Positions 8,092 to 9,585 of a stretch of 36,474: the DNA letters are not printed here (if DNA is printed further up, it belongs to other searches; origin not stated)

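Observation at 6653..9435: Second full-length arm-type integrase embedded in the early region next to a ParB-like nuclease-domain gene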

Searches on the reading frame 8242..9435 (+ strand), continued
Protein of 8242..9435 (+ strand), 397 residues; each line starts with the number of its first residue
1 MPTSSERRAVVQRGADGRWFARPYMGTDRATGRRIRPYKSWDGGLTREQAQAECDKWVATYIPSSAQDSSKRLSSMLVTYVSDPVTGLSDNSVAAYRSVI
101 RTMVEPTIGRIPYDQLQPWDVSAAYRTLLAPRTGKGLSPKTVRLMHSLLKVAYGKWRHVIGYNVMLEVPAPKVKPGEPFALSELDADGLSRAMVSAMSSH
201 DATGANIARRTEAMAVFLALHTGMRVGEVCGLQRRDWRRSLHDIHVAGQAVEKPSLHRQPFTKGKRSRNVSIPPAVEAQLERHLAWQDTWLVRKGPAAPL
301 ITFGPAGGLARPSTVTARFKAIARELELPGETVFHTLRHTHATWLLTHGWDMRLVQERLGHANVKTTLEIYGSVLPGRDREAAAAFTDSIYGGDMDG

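Call 28: find_encoding_contigs(protein=P0083, flank=10000, max_places=2)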
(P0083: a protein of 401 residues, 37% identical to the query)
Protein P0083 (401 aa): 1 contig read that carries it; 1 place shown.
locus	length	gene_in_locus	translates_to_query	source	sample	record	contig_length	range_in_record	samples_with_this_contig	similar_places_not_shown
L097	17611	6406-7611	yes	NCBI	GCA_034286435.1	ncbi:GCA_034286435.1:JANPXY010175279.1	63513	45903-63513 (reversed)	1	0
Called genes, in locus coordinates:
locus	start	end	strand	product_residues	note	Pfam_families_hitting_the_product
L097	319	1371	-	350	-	PF00579:tRNA-synt_1b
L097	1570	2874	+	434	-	PF00270:DEAD, PF04851:ResIII, PF00271:Helicase_C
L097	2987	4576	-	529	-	PF00239:Resolvase, PF07508:Recombinase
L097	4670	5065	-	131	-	-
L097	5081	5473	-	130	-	PF01381:HTH_3, PF12844:HTH_19 (weak), PF13560:HTH_31 (weak)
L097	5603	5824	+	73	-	PF13560:HTH_31 (weak), PF01381:HTH_3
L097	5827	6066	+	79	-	-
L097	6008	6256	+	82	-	-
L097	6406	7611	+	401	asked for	PF00589:Phage_integrase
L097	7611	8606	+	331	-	PF14297:Lin1244_N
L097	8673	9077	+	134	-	-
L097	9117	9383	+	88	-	-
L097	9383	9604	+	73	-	-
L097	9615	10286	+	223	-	PF00145:DNA_methylase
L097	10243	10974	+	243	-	PF00145:DNA_methylase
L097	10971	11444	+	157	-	-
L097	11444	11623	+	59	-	-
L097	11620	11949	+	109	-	-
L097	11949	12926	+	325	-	PF01507:PAPS_reduct (weak)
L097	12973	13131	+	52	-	-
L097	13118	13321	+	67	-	-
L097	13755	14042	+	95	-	PF11753:DUF3310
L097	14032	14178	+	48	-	-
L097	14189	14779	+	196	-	-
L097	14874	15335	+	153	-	-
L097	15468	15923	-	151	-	-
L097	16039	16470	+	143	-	-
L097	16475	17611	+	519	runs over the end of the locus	-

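Call 33: search_solved_structures(query=A1, max_evalue=0.001, show_alignments=1)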
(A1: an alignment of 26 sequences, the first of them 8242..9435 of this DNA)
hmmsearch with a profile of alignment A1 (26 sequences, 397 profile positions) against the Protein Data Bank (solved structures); distinct sequences matched with E-value up to 0.001: 17.
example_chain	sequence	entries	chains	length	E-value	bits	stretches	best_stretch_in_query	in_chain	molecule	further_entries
3nkh_A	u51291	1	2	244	3e-25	92.2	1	186-383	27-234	Integrase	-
5hxy_A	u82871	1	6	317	1.5e-20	76.7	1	70-375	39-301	Tyrosine recombinase XerA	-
2a3v_A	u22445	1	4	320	2.2e-17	66.3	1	313-377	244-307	site-specific recombinase IntI4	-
6emy_A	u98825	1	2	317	5.1e-15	58.5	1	219-375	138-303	Int protein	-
1a0p_A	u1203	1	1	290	5.4e-15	58.5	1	82-379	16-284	SITE-SPECIFIC RECOMBINASE XERD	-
6en0_A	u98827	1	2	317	7.1e-15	58.1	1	219-375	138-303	Int protein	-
6emz_A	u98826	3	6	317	6e-14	55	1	219-375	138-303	Int protein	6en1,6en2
4a8e_A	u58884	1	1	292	1.8e-13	53.4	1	259-375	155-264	PROBABLE TYROSINE RECOMBINASE XERC-LIKE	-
5dcf_A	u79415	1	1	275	1.2e-12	50.7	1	259-382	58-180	Tyrosine recombinase XerD,DNA translocase FtsK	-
9i5v_14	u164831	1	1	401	1.4e-10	43.9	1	246-375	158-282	Ribosome-associated translation inhibitor RaiA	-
2kkp_A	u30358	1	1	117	2.6e-09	39.7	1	69-174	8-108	Phage integrase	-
1aih_A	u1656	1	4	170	4.5e-09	39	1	322-378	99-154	HP1 INTEGRASE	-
5jjv_A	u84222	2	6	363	1.9e-07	33.6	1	262-389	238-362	Tyrosine recombinase XerH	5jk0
5vfz_A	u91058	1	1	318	1.3e-06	30.8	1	320-368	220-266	Gp33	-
5dor_A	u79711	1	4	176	1.7e-06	30.4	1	319-377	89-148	Integrase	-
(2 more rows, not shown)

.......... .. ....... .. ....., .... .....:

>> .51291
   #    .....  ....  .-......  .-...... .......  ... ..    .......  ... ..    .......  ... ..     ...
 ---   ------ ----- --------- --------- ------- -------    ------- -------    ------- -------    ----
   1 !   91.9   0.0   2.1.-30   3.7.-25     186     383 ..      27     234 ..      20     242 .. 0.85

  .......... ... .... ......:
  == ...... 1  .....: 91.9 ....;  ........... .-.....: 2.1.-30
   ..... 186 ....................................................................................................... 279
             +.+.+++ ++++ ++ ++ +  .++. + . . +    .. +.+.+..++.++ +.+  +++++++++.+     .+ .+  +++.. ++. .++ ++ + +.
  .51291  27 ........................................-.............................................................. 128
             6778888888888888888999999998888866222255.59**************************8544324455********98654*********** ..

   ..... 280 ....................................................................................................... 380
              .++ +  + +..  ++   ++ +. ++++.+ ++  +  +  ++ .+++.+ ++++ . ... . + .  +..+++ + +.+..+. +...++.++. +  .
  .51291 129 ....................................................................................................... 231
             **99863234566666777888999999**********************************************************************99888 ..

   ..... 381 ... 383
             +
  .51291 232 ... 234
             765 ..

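Call 35: find_encoding_contigs(protein=P0117, flank=10000, max_places=2)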
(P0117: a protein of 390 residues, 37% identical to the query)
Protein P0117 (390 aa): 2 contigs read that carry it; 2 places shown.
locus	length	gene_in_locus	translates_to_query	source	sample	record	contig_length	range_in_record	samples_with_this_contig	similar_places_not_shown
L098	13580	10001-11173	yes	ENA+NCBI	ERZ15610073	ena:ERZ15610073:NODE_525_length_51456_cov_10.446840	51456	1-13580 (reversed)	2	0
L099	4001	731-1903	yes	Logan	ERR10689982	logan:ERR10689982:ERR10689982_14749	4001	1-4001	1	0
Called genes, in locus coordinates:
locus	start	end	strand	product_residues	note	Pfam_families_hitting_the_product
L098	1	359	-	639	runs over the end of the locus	PF14269:Arylsulfotran_2, PF05935:Arylsulfotrans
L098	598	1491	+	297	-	PF00126:HTH_1, PF03466:LysR_substrate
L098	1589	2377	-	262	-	PF01925:TauE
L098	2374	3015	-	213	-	PF01047:MarR (weak), PF12802:MarR_2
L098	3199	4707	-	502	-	PF00239:Resolvase, PF13408:Zn_ribbon_recom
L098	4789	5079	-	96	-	-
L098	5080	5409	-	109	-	PF12844:HTH_19 (weak), PF13443:HTH_26 (weak), PF13560:HTH_31 (weak), PF01381:HTH_3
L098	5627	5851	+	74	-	PF13560:HTH_31, PF12844:HTH_19, PF01381:HTH_3, PF13443:HTH_26 (weak)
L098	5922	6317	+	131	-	-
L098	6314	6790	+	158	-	-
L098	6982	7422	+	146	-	PF14297:Lin1244_N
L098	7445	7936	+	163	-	-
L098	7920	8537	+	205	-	-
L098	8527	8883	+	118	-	-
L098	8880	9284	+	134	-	-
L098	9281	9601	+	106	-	PF11753:DUF3310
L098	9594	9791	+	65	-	-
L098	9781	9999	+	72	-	-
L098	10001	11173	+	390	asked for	PF00589:Phage_integrase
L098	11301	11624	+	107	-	PF22525:H2TH_5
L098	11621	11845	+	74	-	-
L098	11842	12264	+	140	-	PF00436:SSB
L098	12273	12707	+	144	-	PF00692:dUTPase, PF22769:DCD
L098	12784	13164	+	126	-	-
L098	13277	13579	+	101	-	?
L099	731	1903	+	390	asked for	PF00589:Phage_integrase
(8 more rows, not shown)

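Call 36: find_encoding_contigs(protein=P0038, flank=10000, max_places=2)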
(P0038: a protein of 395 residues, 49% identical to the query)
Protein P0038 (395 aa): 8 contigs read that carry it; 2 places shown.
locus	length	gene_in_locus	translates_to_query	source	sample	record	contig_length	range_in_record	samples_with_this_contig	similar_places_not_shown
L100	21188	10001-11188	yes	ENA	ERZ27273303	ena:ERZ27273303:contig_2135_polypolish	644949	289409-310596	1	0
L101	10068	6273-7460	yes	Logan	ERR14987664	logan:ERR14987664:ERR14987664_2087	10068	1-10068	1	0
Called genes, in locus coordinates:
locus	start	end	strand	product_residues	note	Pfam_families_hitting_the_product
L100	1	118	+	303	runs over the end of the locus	PF00749:tRNA-synt_1c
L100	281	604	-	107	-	-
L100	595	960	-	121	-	PF13560:HTH_31, PF12844:HTH_19, PF01381:HTH_3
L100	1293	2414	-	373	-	PF14659:Phage_int_SAM_3, PF22022:Phage_int_M (weak), PF00589:Phage_integrase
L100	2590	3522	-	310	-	PF07751:Abi_2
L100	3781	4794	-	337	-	PF13310:Virulence_RhuM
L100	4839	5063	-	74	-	-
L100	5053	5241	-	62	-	-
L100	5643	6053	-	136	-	PF13560:HTH_31 (faint), PF01381:HTH_3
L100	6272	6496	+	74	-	PF13560:HTH_31, PF12844:HTH_19, PF01381:HTH_3, PF13443:HTH_26 (weak)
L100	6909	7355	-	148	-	-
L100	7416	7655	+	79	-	-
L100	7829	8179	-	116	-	-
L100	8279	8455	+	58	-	-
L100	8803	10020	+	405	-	PF02195:ParB_N (weak)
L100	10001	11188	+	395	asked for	PF00589:Phage_integrase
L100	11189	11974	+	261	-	-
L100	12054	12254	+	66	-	-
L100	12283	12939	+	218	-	-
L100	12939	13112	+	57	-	-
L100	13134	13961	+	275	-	-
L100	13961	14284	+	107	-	PF14359:DUF4406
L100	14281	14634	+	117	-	-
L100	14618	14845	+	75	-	PF14354:Lar_restr_allev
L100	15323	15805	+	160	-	-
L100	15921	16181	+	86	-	-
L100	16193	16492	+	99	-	PF01844:HNH (weak)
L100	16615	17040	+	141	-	-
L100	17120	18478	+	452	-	-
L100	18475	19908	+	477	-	PF05133:SPP1_portal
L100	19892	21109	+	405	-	PF25310:VG15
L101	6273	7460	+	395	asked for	PF00589:Phage_integrase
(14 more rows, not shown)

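Call 37: search_dna_similar(query=window:8242-9435:+, collection=phages, mode=protein, max_rows=25)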
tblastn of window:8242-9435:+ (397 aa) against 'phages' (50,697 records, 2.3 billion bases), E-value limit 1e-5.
Records with a match: 1032; places in all: 1037; records where one place covers at least 80% of the query: 214.
Best place of each record, by identity: <60% 1032.
By first word of the organism name: Mycobacterium 302; Streptococcus 214; Staphylococcus 173; Paenibacillus 50; Listeria 39; Bacteriophage 32; Lactobacillus 24; Bacillus 23; Pseudomonas 22; Clostridium 15; and 35 more.
By host as written in the record: Mycobacterium smegmatis mc2 155 191; - 84; Staphylococcus aureus 56; Mycobacterium smegmatis mc#155 41; Listeria monocytogenes 25; Paenibacillus larvae 16; Mycobacterium smegmatis mc2155 13; Corynebacterium xerosis 12; and 407 more.
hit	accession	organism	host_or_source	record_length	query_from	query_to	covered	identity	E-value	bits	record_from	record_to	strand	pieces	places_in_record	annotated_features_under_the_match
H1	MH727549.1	Mycobacterium phage Gancho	Mycobacterium smegmatis mc2155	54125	16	397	96%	27.4%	3e-7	59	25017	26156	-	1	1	28: integrase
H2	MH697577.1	Mycobacterium phage Amochick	Mycobacterium smegmatis mc2 155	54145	16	397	96%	27.4%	2e-7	59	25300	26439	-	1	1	29: integrase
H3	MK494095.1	Mycobacterium phage Daegal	Mycobacterium smegmatis mc#155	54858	16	397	96%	27.4%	2e-7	59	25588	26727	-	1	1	30: integrase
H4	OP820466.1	Mycobacterium phage Gravaillia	Mycobacterium smegmatis mc#155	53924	16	397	96%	27.2%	3e-7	59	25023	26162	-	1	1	29: tyrosine integrase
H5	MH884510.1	Exiguobacterium phage vB_EalM-137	Exiguobacterium alkaliphilum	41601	17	390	94%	26.7%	1e-19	97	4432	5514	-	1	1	xerD: tyrosine recombinase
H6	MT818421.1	Mycobacterium phage Luke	Mycobacterium smegmatis mc#155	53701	16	372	90%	27.9%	7e-7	57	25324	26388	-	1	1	29: tyrosine integrase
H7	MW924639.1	Mycobacterium phage Luna22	Mycobacterium smegmatis mc#155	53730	16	372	90%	27.9%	7e-7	57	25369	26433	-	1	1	29: tyrosine integrase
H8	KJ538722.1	Mycobacterium phage HH92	Mycobacterium smegmatis mc2 155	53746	16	372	90%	27.9%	7e-7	57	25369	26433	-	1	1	29: integrase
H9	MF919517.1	Mycobacterium phage LilHazelnut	Mycobacterium smegmatis mc2 155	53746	16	372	90%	27.9%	7e-7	57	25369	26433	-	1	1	integrase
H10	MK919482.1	Mycobacterium phage DeepSoil15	Mycobacterium smegmatis mc2 155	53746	16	372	90%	27.9%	7e-7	57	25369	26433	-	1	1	29: tyrosine integrase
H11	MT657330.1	Mycobacterium phage Webster2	Mycobacterium smegmatis mc2155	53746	16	372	90%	27.9%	7e-7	57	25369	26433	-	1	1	29: tyrosine integrase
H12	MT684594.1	Mycobacterium phage Hadrien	Mycobacterium smegmatis mc#155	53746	16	372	90%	27.9%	7e-7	57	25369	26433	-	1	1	29: tyrosine integrase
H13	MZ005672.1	Mycobacterium phage Hail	Mycobacterium smegmatis mc#155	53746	16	372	90%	27.9%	7e-7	57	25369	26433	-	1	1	29: tyrosine integrase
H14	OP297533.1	Mycobacterium phage Amymech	Mycobacterium smegmatis mc2155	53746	16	372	90%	27.9%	7e-7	57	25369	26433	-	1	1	29: tyrosine integrase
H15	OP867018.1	Mycobacterium phage Dewey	Mycobacterium smegmatis mc#155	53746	16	372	90%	27.9%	7e-7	57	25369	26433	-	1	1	29: tyrosine integrase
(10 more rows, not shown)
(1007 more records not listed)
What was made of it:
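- Closest known: Heterobivalent tyrosine integrases. Different: Sequence identity to any characterised phage integrase is at most 28% (call 37).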

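Call 45: search_protein_families(library=pfam, alignment_id=A1, max_evalue=1)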
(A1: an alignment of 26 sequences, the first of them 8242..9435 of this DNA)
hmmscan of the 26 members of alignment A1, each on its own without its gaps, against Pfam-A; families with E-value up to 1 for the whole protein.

A. member 1, window:8242-9435:+ (397 aa): 1 family
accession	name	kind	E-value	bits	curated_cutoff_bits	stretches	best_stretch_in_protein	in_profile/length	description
PF00589.27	Phage_integrase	-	8e-23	81.5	27.1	1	210-372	23-166/172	Phage integrase family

B. families by the number of members that match (of 26 scanned): 16 families
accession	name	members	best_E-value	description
PF00589.27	Phage_integrase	26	4.5e-29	Phage integrase family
PF22022.2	Phage_int_M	14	1.2e-05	Phage integrase central domain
PF14659.12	Phage_int_SAM_3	12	2.5e-05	Phage integrase, N-terminal SAM-like domain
PF00847.26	AP2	5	0.004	AP2 domain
PF12833.13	HTH_18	3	0.002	Helix-turn-helix domain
PF13102.12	Phage_int_SAM_5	3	0.0043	Phage integrase SAM-like domain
PF02899.23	Phage_int_SAM_1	3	0.018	Phage integrase, N-terminal SAM-like domain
PF13495.12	Phage_int_SAM_4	2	0.13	Phage integrase, N-terminal SAM-like domain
PF22752.1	DUF488-N3i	1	0.014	Inactive DUF488-N3 subclade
PF13384.12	HTH_23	1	0.064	Homeodomain-like domain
PF21545.3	T7SS_EccA1_N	1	0.072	T7SS, ESX-1 secretion system protein EccA1, N-terminal domain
PF12019.13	GspH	1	0.077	Type II transport protein GspH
PF08808.17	RES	1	0.21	RES domain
PF13936.12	HTH_38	1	0.24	Helix-turn-helix domain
PF24399.1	DUF7543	1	0.32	Family of unknown function (DUF7543)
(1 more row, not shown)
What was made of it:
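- Checked: Sequence-level support for the arm domain is weak: 5 of 26 members hit Pfam AP2 at E>=0.004 (call 45).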

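Call 56: predict_structure(alignment_id=A1)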
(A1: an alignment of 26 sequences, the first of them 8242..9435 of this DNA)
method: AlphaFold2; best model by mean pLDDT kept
length: 397 residues; sequences in the alignment: 26
mean_pLDDT: 87.0   pTM: 0.65
mean pLDDT of the five models: 87.0, 85.9, 85.8, 83.6, 82.5
residues with pLDDT >= 90: 242; 70-90: 116; 50-70: 23; < 50: 16
segments of 3 or more residues with pLDDT < 50: 1-6, 63-68
pLDDT, mean of each block of 10 residues (from residue 1): 47 91 72 78 90 84 49 91 85 90 93 93 94 86 94 87 90 79 92 95 94 97 96 97 96 92 88 95 96 94 94 95 93 93 90 91 86 73 72 54
secondary structure, 60 per line:
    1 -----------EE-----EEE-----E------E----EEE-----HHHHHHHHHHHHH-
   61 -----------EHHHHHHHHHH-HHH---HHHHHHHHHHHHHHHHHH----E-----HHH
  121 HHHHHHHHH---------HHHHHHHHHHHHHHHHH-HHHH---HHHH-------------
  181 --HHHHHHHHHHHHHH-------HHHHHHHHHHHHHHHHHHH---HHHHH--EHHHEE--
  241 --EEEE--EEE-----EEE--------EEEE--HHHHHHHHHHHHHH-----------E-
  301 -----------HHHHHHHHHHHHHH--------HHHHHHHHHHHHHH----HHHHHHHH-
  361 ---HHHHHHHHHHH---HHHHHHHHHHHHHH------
elements in order: E19-21 E39-41 H47-59 H73-82 H90-107 H118-129 H139-155 H157-160 H164-167 H183-196 H204-222 H226-230 E243-246 E249-251 E257-259 E268-271 H274-287 H312-325 H334-347 H352-359 H364-374 H378-391
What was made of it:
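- Checked: The AlphaFold2 model (pLDDT 87) shows an N-terminal beta-sheet plus helix at residues 10-60, a core-binding domain and a catalytic domain (call 56).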

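Call 58: fold_search(model_id=the predicted structure, library=pdb)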
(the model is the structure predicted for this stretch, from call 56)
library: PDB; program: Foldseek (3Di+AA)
matches with E <= 10: 165; with E <= 0.001: 73
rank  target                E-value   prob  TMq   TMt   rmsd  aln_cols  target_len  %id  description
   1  6emy_A                1.0e-11  1.00  0.66  0.81   3.9       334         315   17  Structure of the Tn1549 transposon Integrase (aa 82-397, Y379F) in complex with transposon right end DNA (released 2018-04-04)
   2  6emz_A                2.9e-11  1.00  0.63  0.77   4.4       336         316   18  Structure of the Tn1549 transposon Integrase (aa 82-397, R225K) in complex with circular intermediate DNA (CI5-DNA) (released 2018-04-04)
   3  5hxy_D                3.8e-11  1.00  0.39  0.56  15.0       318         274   23  Crystal structure of XerA recombinase (released 2017-02-01)
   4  6en2_A                6.0e-11  1.00  0.59  0.74   4.5       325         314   18  Structure of the Tn1549 transposon Integrase (aa 82-397, R225K) in complex with a circular intermediate DNA (CI6b-DNA) (released 2018-04-04)
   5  6emy_B                6.3e-11  1.00  0.63  0.78   3.9       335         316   17  Structure of the Tn1549 transposon Integrase (aa 82-397, Y379F) in complex with transposon right end DNA (released 2018-04-04)
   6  5hxy_A                1.8e-10  1.00  0.38  0.53  14.8       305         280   21  Crystal structure of XerA recombinase (released 2017-02-01)
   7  1z1b_B                2.1e-10  1.00  0.53  0.60  12.1       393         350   17  Crystal structure of a lambda integrase dimer bound to a COC' core site (released 2005-06-28)
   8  5hxy_C                2.1e-10  1.00  0.37  0.52  14.3       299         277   23  Crystal structure of XerA recombinase (released 2017-02-01)
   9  5hxy_B                2.4e-10  1.00  0.38  0.53  14.8       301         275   21  Crystal structure of XerA recombinase (released 2017-02-01)
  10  6en0_A                4.3e-10  1.00  0.61  0.77   3.4       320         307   18  Structure of the Tn1549 transposon Integrase (aa 82-397) in complex with circular intermediate DNA (CI5-DNA) (released 2018-04-04)
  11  2a3v_A                4.7e-10  1.00  0.53  0.65   5.4       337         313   19  Structural basis for broad DNA-specificity in integron recombination (released 2006-05-02)
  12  2a3v_C                8.5e-10  1.00  0.53  0.64   5.4       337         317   19  Structural basis for broad DNA-specificity in integron recombination (released 2006-05-02)
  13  5hxy_F                9.4e-10  1.00  0.37  0.54  14.5       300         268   22  Crystal structure of XerA recombinase (released 2017-02-01)
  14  1z1b_A                1.1e-09  1.00  0.53  0.59  12.2       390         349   16  Crystal structure of a lambda integrase dimer bound to a COC' core site (released 2005-06-28)
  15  5jjv_A                1.7e-09  1.00  0.58  0.65   7.1       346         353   16  Crystal structure of XerH site-specific recombinase bound to palindromic difH substrate: post-cleavage complex (released 2016-12-28)
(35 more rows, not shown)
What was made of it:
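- On Tyrosine recombinase superfamily (Pfam PF00589): Foldseek E=1e-11 to Tn1549 Int, and it also matches XerA, lambda Int, IntI4 and Cre (calls 56, 58).
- On Heterobivalent phage/ICE integrases (lambda Int, Tn916 type): The model shows a beta-sheet plus helix at residues 10-60, and alignments to full-length lambda Int span about 390 columns (calls 56, 58).
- Checked: The best structural matches are Tn1549 Int and full-length lambda Int (call 58).
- The fold matches Tn1549 and lambda Int (calls 56, 58). Int2 has full-length integrase architecture with an arm-type domain (calls 56, 58).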
